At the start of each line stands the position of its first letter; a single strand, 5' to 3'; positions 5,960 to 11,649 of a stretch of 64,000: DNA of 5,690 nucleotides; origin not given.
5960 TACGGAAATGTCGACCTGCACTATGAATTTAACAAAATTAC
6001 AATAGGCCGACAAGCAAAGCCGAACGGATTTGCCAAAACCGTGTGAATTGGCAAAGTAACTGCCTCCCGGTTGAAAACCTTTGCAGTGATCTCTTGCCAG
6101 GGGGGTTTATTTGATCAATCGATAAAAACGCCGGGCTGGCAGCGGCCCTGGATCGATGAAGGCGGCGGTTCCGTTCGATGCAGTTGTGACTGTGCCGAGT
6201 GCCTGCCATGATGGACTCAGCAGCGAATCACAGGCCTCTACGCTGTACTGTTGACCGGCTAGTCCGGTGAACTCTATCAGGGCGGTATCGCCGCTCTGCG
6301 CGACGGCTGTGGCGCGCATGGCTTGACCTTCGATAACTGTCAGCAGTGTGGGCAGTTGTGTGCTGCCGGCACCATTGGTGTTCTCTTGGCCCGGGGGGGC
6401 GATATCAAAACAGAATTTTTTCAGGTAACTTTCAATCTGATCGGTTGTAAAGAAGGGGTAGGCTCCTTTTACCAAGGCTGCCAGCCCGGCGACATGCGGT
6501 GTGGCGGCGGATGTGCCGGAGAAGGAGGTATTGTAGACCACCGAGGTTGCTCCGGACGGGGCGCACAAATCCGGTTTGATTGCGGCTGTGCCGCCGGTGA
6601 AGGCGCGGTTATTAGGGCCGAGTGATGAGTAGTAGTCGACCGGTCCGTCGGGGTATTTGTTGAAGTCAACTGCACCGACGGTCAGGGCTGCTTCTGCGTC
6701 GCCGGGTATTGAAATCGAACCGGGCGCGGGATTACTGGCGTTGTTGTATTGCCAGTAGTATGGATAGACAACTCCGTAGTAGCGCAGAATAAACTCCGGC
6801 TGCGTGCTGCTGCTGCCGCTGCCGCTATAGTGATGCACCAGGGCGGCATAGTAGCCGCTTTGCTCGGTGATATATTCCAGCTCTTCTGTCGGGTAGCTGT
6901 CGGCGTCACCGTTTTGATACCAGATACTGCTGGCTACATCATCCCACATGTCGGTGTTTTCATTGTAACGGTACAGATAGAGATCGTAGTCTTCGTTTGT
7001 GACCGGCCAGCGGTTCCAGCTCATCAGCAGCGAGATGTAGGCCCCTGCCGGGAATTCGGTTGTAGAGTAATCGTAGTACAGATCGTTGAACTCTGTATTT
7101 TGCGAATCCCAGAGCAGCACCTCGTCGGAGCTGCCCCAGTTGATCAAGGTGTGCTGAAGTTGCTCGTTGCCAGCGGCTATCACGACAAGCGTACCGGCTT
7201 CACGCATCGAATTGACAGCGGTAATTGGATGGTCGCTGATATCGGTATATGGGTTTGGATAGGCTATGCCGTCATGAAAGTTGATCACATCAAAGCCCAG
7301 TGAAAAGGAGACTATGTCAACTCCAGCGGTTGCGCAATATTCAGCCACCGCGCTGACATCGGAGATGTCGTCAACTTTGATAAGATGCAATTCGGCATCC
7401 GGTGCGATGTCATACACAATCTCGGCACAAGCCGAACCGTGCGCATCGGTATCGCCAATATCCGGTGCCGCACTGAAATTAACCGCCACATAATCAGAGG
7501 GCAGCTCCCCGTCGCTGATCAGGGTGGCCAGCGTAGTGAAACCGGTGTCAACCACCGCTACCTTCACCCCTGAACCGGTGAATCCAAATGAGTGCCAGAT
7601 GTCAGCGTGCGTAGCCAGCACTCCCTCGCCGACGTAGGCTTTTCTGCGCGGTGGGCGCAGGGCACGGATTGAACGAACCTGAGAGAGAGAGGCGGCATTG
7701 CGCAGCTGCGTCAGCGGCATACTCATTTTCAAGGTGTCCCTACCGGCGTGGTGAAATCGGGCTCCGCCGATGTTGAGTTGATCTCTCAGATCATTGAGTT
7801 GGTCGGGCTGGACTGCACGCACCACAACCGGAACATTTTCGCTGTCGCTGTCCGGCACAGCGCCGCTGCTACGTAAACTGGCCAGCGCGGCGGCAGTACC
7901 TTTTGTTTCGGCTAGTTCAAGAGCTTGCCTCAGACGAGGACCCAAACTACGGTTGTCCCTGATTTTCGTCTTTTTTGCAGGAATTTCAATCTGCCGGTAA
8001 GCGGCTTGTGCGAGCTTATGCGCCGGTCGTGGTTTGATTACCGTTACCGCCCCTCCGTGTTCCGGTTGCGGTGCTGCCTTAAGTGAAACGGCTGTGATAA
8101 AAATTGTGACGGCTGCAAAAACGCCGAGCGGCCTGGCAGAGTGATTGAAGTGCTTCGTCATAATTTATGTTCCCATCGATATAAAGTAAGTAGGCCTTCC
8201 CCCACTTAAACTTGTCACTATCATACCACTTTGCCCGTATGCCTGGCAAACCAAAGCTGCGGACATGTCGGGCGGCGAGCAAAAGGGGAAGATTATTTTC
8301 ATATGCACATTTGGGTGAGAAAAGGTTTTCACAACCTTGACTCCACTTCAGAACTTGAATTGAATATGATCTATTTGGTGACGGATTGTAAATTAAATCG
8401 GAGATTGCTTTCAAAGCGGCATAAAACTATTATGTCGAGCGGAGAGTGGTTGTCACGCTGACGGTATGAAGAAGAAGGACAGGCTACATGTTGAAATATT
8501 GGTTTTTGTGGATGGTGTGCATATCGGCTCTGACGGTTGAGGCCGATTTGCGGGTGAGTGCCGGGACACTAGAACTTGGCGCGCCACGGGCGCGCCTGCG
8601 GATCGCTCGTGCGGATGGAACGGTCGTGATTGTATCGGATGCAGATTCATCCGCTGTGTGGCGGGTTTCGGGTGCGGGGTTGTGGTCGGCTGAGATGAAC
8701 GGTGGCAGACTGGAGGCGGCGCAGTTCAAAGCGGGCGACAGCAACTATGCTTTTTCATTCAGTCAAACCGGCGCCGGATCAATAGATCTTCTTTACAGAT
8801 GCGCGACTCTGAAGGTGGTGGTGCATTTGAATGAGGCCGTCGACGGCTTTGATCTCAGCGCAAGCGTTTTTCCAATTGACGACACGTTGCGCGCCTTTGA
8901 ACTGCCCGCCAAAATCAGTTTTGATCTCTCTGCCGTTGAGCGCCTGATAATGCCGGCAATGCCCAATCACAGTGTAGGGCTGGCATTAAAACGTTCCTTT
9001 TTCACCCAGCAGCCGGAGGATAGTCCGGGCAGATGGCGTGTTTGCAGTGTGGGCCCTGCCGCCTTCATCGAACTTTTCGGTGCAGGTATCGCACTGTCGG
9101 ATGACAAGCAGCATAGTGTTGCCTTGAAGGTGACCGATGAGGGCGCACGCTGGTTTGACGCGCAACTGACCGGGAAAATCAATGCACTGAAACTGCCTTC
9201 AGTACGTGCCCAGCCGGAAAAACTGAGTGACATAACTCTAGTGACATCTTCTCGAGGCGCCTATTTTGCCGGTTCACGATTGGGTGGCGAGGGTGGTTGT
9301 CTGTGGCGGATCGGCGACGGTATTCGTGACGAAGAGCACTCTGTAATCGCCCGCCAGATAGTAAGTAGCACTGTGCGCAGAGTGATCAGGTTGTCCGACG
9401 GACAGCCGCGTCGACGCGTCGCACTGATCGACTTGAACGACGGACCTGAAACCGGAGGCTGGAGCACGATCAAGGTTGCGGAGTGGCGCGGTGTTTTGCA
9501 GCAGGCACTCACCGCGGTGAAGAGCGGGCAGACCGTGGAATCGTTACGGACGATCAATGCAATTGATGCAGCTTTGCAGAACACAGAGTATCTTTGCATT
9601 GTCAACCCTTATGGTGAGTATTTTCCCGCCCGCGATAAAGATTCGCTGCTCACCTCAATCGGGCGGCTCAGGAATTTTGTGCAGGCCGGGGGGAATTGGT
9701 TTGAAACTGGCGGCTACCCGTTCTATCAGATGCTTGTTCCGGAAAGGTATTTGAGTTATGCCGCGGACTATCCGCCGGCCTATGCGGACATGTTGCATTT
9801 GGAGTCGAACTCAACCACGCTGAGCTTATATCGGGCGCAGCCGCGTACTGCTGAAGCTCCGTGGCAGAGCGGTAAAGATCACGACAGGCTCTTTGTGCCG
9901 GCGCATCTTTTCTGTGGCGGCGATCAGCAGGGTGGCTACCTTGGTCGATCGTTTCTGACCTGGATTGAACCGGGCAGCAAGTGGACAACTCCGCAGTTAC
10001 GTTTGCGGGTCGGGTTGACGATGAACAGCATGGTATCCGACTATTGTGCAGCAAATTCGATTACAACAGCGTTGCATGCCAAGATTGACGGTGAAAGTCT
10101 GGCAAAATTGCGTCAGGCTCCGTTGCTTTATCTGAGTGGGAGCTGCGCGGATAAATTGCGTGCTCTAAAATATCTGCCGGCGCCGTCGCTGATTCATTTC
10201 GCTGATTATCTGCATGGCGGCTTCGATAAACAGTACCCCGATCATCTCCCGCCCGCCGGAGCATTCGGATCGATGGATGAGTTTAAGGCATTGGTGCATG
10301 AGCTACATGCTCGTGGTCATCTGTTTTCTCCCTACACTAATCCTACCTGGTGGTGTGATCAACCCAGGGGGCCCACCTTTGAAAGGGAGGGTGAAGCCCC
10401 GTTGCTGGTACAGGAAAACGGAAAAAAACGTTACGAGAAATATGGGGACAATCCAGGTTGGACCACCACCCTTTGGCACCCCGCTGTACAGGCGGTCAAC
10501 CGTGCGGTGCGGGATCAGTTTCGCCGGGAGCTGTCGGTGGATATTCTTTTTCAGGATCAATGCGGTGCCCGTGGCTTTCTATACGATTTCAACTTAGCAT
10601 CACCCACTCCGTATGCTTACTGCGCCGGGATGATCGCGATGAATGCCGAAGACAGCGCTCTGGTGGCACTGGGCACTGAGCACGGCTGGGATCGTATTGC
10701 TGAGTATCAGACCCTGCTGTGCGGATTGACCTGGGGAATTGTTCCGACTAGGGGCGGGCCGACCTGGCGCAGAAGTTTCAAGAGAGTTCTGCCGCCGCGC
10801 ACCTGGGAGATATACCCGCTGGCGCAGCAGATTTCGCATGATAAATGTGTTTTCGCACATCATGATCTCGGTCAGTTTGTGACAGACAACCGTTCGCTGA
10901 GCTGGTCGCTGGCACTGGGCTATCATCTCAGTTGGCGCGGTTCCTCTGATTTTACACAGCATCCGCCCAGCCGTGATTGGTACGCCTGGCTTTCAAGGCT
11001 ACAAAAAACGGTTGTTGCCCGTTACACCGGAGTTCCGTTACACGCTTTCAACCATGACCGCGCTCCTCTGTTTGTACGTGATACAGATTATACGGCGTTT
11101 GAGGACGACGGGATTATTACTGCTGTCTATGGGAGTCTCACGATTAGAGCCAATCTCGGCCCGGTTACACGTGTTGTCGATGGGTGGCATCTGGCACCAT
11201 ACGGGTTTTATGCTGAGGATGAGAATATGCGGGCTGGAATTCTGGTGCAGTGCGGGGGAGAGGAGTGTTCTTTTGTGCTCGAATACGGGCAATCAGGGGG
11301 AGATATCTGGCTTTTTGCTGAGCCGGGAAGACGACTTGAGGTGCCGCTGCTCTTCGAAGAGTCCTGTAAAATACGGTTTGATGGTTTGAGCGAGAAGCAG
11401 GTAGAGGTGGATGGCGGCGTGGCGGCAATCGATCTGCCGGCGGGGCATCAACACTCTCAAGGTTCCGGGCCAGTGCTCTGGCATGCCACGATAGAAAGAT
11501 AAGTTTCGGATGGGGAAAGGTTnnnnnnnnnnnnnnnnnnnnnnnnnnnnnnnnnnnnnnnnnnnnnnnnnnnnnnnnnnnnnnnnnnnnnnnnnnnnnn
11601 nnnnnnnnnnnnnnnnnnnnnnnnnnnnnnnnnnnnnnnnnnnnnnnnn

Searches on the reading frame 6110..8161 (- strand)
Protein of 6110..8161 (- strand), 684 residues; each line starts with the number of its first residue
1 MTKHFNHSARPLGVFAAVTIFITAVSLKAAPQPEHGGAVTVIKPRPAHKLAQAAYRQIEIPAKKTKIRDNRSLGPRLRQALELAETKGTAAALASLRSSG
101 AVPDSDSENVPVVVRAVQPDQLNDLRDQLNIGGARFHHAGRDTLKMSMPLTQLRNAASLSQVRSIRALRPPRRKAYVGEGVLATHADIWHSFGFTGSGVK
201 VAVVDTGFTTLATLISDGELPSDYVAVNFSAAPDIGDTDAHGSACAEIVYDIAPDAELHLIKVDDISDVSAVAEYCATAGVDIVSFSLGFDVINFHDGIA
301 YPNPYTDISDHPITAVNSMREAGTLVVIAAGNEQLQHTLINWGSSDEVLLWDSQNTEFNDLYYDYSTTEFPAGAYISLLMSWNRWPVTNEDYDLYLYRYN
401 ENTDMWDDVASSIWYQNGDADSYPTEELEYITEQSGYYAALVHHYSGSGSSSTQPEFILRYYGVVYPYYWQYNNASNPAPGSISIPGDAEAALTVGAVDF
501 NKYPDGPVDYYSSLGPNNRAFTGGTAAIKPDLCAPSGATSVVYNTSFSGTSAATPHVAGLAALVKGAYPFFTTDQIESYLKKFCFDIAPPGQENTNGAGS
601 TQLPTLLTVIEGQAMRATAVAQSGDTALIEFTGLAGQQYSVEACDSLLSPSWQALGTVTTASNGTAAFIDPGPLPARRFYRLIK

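Call 93: search_protein_families(library=pfam, proteins=[window:6110-8161:-], max_evalue=0.00001)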
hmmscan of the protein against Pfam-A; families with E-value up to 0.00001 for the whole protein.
window:6110-8161:- (684 aa): 1 family
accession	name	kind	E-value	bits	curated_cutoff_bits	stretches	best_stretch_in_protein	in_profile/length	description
PF00082.27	Peptidase_S8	-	3.3e-26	92.7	21.8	2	475-584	156-273/288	Subtilase family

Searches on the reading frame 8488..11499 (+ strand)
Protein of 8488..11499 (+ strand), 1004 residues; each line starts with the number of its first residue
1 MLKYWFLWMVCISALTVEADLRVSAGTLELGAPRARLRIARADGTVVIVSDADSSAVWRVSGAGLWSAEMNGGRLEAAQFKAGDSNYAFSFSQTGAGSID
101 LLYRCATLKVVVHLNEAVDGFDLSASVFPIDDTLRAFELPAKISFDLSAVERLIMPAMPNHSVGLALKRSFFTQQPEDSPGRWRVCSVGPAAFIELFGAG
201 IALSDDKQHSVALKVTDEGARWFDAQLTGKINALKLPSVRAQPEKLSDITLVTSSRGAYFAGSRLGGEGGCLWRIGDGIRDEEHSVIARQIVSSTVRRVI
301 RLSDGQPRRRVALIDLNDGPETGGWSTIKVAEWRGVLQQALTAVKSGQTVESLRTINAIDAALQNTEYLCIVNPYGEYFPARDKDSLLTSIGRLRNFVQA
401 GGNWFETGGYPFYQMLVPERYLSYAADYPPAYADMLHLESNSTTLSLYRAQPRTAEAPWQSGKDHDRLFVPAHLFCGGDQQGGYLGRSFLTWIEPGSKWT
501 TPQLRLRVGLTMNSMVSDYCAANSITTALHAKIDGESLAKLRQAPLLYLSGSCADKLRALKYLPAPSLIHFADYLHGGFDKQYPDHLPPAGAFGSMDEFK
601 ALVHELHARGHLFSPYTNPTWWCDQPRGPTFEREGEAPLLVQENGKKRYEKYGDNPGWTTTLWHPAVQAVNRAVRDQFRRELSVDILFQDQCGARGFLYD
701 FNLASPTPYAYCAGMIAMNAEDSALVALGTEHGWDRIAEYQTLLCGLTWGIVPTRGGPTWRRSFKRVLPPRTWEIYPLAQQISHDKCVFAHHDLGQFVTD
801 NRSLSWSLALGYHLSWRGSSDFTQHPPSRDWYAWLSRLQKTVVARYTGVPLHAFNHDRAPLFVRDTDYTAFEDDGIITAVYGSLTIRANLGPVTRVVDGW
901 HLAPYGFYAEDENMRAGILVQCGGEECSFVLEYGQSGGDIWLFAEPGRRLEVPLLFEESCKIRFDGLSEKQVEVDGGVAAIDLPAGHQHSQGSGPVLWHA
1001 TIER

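Call 93: search_protein_families(library=pfam, proteins=[window:8488-11499:+], max_evalue=0.00001)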
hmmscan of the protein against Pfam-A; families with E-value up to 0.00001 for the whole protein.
window:8488-11499:+ (1004 aa): 1 family
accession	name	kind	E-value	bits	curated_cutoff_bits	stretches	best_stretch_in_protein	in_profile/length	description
PF19773.5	DUF6259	-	4.5e-08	33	28.7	1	559-692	70-202/300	Domain of unknown function (DUF6259)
